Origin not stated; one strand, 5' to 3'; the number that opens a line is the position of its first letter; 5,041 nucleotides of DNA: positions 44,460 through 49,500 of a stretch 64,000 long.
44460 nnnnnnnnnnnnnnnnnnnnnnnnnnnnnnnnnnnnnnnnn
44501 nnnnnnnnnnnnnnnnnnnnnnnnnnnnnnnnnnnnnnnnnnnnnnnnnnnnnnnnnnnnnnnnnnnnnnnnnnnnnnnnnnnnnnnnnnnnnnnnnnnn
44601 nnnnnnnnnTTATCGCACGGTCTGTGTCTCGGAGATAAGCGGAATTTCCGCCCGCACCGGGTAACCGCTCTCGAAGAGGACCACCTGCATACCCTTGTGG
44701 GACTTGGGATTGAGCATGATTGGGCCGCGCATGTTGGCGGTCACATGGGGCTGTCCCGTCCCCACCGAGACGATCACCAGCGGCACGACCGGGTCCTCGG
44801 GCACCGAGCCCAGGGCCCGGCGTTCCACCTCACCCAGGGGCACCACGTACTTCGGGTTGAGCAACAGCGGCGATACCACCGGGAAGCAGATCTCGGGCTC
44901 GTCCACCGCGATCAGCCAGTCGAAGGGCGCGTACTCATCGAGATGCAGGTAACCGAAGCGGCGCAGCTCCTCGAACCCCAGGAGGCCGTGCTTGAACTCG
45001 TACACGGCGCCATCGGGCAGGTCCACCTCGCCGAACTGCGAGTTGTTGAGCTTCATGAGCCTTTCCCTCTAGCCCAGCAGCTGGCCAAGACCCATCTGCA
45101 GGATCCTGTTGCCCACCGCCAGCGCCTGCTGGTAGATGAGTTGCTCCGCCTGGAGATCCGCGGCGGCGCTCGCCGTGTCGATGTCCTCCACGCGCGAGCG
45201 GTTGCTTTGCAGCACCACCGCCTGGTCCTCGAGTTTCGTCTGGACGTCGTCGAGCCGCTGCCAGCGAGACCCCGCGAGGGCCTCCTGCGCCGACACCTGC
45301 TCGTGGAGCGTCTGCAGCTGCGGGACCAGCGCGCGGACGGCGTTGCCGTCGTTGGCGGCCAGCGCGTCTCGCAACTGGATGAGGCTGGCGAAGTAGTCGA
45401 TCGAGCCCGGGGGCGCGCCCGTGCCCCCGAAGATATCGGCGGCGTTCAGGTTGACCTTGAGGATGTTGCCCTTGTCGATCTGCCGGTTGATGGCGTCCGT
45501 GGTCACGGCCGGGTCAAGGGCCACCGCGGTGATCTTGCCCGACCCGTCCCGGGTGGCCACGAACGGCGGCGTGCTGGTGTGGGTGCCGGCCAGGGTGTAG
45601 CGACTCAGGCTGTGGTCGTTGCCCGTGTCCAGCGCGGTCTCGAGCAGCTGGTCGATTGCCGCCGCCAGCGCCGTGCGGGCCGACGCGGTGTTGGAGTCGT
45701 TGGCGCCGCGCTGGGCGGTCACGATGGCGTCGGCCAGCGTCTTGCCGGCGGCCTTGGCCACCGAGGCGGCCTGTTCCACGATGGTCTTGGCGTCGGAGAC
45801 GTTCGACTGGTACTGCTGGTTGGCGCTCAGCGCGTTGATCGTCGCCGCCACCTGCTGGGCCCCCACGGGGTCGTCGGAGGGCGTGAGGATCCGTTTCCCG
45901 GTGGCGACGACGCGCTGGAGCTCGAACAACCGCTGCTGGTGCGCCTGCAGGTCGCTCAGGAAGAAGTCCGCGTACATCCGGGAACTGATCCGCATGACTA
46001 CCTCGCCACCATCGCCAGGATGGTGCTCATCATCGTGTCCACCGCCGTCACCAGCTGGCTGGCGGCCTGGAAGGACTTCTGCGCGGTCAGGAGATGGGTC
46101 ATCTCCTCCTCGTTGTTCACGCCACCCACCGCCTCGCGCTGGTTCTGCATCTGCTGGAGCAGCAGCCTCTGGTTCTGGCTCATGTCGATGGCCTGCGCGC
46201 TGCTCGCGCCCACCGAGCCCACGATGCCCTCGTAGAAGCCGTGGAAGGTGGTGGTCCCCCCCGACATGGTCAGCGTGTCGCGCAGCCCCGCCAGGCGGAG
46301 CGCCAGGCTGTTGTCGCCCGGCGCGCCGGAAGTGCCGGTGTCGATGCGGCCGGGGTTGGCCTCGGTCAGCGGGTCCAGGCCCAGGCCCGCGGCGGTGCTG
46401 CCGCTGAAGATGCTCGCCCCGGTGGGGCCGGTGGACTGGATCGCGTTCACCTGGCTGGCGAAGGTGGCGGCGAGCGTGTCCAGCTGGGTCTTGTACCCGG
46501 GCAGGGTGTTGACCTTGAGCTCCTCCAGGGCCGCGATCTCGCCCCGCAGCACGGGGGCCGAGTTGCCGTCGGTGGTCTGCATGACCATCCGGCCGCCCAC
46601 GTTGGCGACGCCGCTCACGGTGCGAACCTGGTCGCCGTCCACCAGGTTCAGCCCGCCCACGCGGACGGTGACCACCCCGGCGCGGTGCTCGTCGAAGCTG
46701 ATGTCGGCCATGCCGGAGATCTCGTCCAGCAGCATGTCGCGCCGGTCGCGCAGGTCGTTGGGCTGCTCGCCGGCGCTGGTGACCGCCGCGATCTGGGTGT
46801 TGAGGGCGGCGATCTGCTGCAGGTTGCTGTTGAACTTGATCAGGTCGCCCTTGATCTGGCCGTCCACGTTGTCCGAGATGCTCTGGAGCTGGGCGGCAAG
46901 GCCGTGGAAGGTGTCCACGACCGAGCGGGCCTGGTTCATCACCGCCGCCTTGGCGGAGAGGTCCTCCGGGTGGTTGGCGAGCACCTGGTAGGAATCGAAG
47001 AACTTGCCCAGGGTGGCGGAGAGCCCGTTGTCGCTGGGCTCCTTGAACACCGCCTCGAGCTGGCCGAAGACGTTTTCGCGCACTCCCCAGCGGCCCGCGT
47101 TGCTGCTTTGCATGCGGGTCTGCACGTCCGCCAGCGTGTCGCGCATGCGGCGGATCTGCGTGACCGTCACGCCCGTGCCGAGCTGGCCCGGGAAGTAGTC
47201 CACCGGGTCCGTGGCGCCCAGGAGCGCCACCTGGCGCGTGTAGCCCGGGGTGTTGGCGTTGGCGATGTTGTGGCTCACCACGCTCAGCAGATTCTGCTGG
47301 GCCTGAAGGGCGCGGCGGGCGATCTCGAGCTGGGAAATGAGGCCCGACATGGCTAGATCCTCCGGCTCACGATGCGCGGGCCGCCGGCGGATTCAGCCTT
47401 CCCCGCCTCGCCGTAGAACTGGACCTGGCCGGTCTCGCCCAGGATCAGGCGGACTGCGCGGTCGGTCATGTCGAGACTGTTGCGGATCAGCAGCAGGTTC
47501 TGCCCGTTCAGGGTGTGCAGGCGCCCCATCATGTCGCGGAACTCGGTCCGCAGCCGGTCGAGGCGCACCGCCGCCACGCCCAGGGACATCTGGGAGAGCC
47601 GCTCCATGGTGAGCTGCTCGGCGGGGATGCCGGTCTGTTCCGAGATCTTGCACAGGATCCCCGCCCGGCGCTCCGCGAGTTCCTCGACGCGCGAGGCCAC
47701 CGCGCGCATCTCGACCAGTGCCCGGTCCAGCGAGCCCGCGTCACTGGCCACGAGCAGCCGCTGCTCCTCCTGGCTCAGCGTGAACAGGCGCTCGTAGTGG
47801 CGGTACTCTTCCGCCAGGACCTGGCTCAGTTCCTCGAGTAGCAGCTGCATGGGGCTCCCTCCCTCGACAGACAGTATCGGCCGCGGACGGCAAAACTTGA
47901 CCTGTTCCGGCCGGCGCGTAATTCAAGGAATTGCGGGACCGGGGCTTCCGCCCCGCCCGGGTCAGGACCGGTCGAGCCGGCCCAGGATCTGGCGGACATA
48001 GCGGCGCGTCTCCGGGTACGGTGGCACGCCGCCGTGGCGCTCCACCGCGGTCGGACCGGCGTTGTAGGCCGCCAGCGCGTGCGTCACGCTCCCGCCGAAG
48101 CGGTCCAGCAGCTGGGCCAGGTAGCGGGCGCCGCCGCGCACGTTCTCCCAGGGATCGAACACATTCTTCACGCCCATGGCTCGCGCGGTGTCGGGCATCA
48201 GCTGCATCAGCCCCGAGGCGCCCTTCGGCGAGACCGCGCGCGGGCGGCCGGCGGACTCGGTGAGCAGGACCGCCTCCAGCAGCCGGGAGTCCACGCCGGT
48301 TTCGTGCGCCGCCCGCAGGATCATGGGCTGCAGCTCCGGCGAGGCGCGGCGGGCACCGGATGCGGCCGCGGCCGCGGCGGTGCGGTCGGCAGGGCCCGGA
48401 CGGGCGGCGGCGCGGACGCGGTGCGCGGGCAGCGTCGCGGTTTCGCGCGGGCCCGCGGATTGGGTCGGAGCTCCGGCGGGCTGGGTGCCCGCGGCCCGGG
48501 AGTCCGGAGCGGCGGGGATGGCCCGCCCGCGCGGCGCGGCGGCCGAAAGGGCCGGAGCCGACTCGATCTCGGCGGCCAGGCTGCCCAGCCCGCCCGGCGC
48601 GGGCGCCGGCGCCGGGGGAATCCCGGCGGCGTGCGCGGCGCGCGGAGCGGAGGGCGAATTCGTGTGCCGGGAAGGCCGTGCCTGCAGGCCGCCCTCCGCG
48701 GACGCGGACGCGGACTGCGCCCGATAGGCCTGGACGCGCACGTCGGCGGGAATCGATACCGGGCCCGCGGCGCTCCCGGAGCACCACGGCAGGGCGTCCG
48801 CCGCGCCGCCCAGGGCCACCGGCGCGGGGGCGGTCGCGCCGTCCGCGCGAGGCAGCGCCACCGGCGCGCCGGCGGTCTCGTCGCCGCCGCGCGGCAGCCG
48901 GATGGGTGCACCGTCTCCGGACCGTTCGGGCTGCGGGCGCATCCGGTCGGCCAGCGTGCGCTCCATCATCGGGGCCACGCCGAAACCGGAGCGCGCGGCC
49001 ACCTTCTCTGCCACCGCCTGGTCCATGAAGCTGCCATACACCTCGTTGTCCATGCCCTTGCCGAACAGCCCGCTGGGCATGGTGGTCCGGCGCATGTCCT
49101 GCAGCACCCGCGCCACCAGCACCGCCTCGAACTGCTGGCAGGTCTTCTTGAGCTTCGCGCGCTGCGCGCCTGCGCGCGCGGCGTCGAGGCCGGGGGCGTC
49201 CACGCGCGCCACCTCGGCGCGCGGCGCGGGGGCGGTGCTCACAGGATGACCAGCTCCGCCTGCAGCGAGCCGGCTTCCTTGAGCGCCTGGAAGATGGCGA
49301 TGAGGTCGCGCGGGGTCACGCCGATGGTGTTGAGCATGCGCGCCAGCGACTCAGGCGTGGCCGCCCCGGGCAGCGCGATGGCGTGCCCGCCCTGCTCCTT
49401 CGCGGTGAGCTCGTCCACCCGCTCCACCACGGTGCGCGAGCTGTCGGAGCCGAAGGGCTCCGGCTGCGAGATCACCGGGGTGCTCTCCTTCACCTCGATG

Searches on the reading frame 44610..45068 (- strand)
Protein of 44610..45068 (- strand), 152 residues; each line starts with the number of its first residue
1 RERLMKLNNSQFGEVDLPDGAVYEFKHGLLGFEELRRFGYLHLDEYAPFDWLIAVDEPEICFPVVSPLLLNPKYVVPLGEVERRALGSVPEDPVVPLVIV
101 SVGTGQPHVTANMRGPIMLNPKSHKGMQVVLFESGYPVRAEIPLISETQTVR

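Call 5: search_protein_families(library=pfam, proteins=[window:44610-45068:-], max_evalue=0.001)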
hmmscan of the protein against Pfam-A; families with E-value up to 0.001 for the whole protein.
window:44610-45068:- (152 aa): 1 family
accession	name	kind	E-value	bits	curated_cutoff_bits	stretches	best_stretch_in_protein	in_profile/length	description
PF02623.20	FliW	-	9e-29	100.2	25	1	24-142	2-122/122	FliW protein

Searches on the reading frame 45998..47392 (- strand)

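Call 5: search_protein_families(library=pfam, proteins=[window:45998-47392:-], max_evalue=0.001)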
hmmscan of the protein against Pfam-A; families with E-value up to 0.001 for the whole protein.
window:45998-47392:- (464 aa): 3 families
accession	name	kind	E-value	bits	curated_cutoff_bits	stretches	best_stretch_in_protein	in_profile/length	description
PF22638.1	FlgK_D1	-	3e-51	174.7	28.6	1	110-322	2-221/233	Flagellar hook-associated protein FlgK helical domain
PF00460.25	Flg_bb_rod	-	7.5e-11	42.2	20.7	1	22-52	1-31/31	Flagella basal body rod protein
PF06429.18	Flg_bbr_C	-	1.5e-08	34.5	23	1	424-460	9-45/46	Flagellar basal body rod FlgEFG protein C-terminal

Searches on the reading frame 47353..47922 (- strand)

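Call 5: search_protein_families(library=pfam, proteins=[window:47353-47922:-], max_evalue=0.001)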
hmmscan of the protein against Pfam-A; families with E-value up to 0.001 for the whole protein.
window:47353-47922:- (189 aa): 1 family
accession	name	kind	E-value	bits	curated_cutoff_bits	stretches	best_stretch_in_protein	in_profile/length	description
PF05130.17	FlgN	-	2.5e-19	70.6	30.5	1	25-177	1-146/147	FlgN protein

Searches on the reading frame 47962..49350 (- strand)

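Call 18: search_protein_families(library=pfam, proteins=[window:47962-49350:-], max_evalue=0.001)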
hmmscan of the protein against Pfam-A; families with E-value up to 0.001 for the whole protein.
window:47962-49350:- (462 aa): 2 families
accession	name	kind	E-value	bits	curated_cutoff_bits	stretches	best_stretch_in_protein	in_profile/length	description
PF01464.25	SLT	-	3.7e-27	94.7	21.3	1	343-439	2-104/117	Transglycosylase SLT domain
PF10135.14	Rod-binding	-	9.8e-09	36.1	25.1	1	85-131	2-50/51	Rod binding protein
